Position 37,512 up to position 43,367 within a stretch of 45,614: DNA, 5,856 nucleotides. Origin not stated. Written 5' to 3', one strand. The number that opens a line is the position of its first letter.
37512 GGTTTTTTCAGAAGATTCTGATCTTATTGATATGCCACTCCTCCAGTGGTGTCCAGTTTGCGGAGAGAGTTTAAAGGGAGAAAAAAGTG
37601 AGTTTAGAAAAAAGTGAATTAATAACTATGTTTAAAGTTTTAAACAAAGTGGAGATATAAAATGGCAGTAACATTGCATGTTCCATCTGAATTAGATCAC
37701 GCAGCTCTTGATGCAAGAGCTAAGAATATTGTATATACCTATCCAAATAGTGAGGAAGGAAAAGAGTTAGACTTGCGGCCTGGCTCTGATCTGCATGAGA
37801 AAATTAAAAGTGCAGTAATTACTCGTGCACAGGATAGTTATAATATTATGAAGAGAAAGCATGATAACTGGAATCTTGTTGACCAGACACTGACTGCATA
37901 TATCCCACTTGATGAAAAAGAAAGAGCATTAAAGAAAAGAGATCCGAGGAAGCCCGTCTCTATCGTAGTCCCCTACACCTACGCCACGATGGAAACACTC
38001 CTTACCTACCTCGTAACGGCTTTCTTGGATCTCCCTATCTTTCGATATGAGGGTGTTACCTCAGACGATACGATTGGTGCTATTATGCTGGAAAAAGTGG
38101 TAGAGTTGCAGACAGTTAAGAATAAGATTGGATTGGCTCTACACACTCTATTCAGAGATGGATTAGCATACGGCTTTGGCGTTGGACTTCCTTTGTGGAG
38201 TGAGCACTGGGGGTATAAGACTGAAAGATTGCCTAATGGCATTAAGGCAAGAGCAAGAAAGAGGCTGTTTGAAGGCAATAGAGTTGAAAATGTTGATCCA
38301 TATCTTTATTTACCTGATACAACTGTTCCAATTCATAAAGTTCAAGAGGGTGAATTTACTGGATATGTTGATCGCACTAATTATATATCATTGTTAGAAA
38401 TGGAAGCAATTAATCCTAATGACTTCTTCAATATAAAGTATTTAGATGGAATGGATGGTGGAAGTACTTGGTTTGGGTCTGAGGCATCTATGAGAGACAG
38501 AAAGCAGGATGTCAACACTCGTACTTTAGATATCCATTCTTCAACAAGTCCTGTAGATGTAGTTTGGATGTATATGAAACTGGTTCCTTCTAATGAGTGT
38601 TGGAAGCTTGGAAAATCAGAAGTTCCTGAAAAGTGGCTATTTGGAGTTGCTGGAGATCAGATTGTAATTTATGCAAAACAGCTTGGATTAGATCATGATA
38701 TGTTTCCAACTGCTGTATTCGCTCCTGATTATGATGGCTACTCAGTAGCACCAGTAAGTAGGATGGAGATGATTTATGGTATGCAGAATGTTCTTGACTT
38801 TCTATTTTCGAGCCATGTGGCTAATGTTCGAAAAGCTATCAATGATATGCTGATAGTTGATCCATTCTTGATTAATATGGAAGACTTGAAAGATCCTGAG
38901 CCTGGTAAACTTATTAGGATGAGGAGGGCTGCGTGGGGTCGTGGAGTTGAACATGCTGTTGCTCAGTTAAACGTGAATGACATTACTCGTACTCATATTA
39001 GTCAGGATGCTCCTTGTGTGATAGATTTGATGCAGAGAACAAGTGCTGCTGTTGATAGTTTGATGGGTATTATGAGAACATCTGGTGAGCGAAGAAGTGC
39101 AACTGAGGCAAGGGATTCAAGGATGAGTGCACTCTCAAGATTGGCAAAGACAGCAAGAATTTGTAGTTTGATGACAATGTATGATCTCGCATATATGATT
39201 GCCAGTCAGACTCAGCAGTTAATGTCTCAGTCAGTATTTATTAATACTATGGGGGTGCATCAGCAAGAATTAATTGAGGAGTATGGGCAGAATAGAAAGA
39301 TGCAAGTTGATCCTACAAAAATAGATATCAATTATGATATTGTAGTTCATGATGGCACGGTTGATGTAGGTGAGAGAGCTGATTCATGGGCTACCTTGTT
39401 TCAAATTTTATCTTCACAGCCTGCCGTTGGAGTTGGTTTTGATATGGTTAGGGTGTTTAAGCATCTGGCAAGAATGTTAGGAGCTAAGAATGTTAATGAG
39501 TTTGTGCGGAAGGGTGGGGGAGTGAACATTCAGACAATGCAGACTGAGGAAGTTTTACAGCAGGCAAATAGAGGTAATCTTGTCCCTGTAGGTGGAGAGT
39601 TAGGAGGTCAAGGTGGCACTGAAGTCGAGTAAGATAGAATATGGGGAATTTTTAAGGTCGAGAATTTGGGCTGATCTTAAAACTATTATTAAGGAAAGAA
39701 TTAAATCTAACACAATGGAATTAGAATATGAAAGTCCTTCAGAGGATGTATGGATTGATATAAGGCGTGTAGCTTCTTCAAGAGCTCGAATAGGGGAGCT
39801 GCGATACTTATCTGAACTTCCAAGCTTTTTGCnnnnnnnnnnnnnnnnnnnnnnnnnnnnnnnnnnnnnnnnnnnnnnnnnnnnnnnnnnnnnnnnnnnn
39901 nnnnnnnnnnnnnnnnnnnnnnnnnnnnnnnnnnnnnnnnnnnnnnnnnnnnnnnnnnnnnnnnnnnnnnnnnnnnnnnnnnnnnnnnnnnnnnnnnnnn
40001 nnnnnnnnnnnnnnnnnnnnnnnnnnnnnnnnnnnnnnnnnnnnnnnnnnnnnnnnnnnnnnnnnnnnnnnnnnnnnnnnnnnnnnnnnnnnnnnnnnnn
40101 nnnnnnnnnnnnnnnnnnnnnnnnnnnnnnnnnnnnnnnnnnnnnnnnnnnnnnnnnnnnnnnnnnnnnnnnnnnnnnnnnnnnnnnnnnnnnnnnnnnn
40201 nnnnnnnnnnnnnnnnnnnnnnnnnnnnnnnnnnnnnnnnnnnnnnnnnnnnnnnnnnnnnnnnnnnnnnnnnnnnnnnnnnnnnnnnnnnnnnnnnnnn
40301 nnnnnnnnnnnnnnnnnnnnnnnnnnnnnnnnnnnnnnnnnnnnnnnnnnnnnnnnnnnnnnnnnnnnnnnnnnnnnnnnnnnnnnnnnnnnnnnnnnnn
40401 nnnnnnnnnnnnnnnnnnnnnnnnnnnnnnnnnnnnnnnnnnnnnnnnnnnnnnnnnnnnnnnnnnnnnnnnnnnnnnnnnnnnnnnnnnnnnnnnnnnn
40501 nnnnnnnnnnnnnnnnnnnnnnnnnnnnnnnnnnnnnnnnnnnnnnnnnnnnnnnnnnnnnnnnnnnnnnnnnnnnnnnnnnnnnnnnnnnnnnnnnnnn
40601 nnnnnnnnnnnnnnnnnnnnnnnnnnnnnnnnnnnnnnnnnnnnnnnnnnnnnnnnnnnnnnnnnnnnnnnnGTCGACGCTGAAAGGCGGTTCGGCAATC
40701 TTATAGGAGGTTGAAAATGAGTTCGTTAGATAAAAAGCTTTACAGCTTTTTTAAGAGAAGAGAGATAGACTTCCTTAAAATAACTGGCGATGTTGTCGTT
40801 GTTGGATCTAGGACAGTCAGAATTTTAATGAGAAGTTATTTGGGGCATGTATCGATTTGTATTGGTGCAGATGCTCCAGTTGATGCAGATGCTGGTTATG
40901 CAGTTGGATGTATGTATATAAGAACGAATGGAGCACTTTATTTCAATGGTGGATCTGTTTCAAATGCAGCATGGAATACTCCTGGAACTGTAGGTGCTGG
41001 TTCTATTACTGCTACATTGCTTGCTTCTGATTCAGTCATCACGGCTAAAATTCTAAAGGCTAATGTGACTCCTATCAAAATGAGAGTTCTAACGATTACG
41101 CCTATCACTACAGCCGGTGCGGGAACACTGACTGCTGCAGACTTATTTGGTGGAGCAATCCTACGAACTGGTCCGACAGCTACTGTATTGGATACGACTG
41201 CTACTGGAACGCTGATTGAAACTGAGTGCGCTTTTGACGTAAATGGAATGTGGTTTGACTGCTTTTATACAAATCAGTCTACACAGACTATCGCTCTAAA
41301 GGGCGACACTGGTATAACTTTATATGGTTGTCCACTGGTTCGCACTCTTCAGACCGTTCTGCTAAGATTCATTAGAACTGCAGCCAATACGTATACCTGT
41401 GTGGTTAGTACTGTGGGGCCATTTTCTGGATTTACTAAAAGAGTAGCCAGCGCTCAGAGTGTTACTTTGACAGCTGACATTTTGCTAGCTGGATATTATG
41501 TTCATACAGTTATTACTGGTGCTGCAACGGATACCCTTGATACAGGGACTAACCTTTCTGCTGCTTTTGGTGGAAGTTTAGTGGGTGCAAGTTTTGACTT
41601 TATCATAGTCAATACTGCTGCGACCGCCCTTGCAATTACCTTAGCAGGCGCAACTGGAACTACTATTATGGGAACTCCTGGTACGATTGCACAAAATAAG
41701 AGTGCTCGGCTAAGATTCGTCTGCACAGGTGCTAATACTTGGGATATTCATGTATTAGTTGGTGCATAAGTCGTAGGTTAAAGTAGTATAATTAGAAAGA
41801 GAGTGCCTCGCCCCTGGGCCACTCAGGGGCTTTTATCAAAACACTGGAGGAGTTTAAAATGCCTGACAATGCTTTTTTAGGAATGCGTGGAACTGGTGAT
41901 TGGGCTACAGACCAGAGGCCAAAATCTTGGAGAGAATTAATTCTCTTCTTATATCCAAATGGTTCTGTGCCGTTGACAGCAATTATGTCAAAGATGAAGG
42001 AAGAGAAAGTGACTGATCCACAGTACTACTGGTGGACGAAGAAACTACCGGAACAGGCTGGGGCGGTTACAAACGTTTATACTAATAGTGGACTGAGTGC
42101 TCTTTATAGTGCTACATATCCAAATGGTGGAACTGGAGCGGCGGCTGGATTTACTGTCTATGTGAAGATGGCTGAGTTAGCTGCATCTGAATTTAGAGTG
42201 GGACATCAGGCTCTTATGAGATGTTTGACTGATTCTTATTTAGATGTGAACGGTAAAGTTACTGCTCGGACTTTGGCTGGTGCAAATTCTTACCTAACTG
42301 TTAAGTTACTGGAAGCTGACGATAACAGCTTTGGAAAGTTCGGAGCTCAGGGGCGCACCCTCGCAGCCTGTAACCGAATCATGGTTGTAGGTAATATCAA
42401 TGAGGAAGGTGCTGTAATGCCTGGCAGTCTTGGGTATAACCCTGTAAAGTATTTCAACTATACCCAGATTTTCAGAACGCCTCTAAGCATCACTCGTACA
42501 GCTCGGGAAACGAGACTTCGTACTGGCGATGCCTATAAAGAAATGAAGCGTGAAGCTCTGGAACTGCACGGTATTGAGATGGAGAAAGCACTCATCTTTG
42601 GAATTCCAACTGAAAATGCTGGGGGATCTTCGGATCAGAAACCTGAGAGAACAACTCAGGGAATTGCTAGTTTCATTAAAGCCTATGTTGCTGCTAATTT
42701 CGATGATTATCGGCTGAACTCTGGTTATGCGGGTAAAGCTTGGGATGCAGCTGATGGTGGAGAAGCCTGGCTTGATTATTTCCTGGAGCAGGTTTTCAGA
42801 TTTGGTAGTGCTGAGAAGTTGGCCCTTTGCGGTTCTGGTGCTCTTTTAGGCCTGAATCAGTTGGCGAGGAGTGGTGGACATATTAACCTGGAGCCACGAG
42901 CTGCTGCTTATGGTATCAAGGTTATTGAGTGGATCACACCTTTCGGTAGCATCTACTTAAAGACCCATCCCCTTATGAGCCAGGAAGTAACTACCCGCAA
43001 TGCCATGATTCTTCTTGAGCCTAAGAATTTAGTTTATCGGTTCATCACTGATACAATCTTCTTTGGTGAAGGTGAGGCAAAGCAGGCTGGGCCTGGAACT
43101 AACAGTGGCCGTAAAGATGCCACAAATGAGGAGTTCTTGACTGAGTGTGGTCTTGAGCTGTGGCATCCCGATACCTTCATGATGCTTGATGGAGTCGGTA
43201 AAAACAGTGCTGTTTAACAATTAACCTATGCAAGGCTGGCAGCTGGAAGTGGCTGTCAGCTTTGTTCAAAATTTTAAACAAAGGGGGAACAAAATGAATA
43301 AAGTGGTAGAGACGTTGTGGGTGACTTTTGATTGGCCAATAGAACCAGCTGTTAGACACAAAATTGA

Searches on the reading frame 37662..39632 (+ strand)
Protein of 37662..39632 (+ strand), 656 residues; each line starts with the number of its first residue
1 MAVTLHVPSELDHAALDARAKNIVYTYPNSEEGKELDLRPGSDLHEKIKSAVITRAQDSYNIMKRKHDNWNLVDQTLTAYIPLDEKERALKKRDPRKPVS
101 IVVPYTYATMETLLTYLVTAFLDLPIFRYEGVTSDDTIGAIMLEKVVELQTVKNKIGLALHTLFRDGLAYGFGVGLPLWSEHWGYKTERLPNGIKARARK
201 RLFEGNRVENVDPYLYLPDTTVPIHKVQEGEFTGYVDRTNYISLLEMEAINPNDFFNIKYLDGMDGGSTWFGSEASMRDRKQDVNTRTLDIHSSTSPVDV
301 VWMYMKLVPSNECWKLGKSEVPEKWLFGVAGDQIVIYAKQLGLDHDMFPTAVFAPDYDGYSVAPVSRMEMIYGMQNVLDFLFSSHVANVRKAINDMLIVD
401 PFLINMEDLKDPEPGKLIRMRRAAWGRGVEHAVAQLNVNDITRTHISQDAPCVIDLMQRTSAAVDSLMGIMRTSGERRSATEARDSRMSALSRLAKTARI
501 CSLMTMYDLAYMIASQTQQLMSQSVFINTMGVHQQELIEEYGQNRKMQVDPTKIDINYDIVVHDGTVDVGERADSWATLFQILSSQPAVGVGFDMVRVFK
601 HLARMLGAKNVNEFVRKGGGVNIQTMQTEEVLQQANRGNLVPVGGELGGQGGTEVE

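Call 7: search_protein_families(library=pfam, proteins=[window:37662-39632:+], max_evalue=0.01)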
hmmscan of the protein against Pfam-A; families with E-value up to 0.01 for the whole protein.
window:37662-39632:+ (656 aa): 1 family
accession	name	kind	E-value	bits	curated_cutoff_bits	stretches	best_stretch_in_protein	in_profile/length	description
PF23899.1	SU10_portal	-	4.1e-12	45.8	30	1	316-619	285-569/593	Phage SU10 portal protein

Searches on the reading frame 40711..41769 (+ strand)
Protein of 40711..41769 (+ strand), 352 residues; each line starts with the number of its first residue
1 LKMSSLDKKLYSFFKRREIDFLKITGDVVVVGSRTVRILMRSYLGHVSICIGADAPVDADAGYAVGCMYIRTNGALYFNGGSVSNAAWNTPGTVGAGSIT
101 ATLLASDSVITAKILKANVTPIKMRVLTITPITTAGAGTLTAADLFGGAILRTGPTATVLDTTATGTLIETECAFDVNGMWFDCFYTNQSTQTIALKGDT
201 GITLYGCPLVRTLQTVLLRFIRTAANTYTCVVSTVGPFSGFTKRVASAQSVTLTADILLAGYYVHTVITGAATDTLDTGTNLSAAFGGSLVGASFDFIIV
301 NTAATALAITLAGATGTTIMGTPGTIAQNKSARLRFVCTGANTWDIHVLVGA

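Call 25: search_protein_families(library=phrogs, proteins=[window:40711-41769:+], max_evalue=0.001)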
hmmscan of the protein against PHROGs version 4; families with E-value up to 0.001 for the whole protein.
window:40711-41769:+ (352 aa): 1 family
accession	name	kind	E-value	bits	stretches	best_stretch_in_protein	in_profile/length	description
phrog_673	-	head and packaging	3.1e-11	44.7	1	244-339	147-239/260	head scaffolding protein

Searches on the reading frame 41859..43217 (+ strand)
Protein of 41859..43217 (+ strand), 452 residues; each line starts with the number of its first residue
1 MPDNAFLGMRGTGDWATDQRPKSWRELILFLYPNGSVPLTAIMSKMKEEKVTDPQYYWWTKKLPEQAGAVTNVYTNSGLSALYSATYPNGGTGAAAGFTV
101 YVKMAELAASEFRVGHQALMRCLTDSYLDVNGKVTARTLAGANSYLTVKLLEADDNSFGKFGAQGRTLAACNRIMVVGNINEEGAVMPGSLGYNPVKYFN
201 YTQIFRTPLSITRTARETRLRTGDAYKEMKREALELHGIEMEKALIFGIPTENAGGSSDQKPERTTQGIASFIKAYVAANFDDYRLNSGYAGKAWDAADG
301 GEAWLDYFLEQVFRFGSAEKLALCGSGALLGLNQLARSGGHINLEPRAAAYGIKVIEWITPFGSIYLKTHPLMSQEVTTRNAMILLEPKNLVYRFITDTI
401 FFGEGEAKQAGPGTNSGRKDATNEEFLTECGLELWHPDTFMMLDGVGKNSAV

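Call 7: search_protein_families(library=pfam, proteins=[window:41859-43217:+], max_evalue=0.01)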
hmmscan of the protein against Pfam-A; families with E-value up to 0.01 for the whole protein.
window:41859-43217:+ (452 aa): 1 family
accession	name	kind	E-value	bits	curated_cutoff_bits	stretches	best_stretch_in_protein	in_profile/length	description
PF17236.8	SU10_MCP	-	2.7e-30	106.3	24.1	1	28-446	18-291/292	SU10 major capsid protein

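Call 13: find_related_loci(query=window:41859-43217:+, collection=viral_contigs, flank=10000)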
Query window:41859-43217:+ (452 aa) in viral_contigs; peptide patterns used: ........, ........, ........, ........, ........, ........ (x = any residue, [..] = any of these).
42 stretches matched a pattern; 39 encode a relative of the query (tblastn E <= 1e-3); 39 distinct loci.
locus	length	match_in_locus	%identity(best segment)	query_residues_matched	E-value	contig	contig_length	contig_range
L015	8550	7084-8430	83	1-450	0e+0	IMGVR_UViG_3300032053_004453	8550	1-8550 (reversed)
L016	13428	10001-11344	75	4-450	0e+0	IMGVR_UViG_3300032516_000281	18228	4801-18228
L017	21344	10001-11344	74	4-450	0e+0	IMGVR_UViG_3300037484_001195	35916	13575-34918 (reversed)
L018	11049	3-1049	80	99-452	0e+0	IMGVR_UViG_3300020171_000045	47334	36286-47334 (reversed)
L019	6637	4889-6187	59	4-452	0e+0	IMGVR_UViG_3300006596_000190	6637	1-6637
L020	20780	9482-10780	59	4-452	3e-180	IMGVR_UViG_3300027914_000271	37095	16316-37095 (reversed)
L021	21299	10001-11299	59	4-452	3e-180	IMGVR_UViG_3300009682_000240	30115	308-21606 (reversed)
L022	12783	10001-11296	60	4-449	2e-177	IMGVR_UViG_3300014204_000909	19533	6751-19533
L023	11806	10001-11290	60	6-449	6e-176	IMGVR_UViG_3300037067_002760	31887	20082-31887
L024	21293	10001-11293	57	6-451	2e-170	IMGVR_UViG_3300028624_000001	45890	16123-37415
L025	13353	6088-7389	58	5-452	7e-170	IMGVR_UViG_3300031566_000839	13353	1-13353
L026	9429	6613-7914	57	5-452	1e-168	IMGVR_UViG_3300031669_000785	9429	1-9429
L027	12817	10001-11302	57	5-452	1e-168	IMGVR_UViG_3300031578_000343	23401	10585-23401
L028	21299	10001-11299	56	5-447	3e-164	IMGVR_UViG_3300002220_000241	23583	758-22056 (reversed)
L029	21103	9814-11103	57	4-449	2e-163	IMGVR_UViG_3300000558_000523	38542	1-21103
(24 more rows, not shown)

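Call 17: search_dna_similar(query=window:41859-43217:+, collection=phages, mode=protein, max_rows=15)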
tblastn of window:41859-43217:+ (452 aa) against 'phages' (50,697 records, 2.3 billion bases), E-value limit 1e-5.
Records with a match: 24; places in all: 24; records where one place covers at least 80% of the query: 7.
Best place of each record, by identity: <60% 24.
By first word of the organism name: Pseudomonas 16; Desulfofustis 1; Microcystis 1; Vibrio 1; Caulobacter 1; Roseobacter 1; EBPR 1; Aeromonas 1; Polaromonas 1.
By host as written in the record: Pseudomonas aeruginosa 12; - 4; Microcystis elabens 1; Vibrio splendidus 1; Caulobacter sp. 1; Roseobacter sp. (CHUG lineage) 1; Aeromonas dhakensis 1; Polaromonas sp. 1; and 2 more.
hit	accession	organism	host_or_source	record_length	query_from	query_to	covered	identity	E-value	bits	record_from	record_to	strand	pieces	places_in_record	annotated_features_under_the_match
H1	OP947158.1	Desulfofustis phage LS06-2018-MD01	-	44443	6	452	99%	48.8%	5e-123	399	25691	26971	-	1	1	major head protein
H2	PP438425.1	Microcystis phage Mel-JY34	Microcystis elabens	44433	5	446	98%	31.2%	7e-46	176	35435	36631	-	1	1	putative major capsid protein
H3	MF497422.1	Vibrio phage vB_VspS_VS-ABTNL-3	Vibrio splendidus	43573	8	446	97%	30.6%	2e-39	157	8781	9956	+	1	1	putative major capsid protein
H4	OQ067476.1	Caulobacter phage Kuura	Caulobacter sp.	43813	20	446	94%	30.3%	4e-37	150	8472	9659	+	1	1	putative major capsid protein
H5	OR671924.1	Roseobacter phage CRP-810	Roseobacter sp. (CHUG lineage)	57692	5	434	95%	27.3%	2e-38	154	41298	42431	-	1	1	major capsid protein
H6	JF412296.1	EBPR podovirus 3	-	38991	17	446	95%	22.4%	4e-10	68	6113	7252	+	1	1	gp8: hypothetical protein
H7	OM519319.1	Aeromonas phage P5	Aeromonas dhakensis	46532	12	439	95%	22.2%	2e-8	62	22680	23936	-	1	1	hypothetical protein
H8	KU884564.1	Pseudomonas phage PaMx43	Pseudomonas aeruginosa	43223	168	448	62%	25.6%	7e-15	83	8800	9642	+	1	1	major capsid protein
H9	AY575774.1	Pseudomonas phage PaP2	-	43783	168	448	62%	25.6%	7e-15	83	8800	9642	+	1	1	orf13: p13 | orf12: p12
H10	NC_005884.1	Pseudomonas phage PaP2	Pseudomonas aeruginosa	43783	168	448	62%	25.6%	7e-15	83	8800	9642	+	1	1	major head protein | hypothetical protein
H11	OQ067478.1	Polaromonas phage Tiera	Polaromonas sp.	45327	177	451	61%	25.9%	9e-9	64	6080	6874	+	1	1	putative major capsid protein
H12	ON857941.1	Pseudomonas phage vB_PaeP_FBPa48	Pseudomonas sp.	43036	168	448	62%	25.3%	1e-14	82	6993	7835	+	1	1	hypothetical protein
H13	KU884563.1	Pseudomonas phage PaMx41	Pseudomonas aeruginosa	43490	168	448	62%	25.3%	1e-14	82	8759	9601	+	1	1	major capsid protein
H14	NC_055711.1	Pseudomonas phage PaMx41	Pseudomonas aeruginosa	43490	168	448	62%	25.3%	1e-14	82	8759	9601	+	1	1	major head protein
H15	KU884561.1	Pseudomonas phage PaMx33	Pseudomonas aeruginosa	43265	168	448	62%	25.3%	1e-14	82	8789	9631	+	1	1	major capsid protein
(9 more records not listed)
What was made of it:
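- Tried and rejected: The closest cultured capsid protein is at only 49% identity (call 17).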
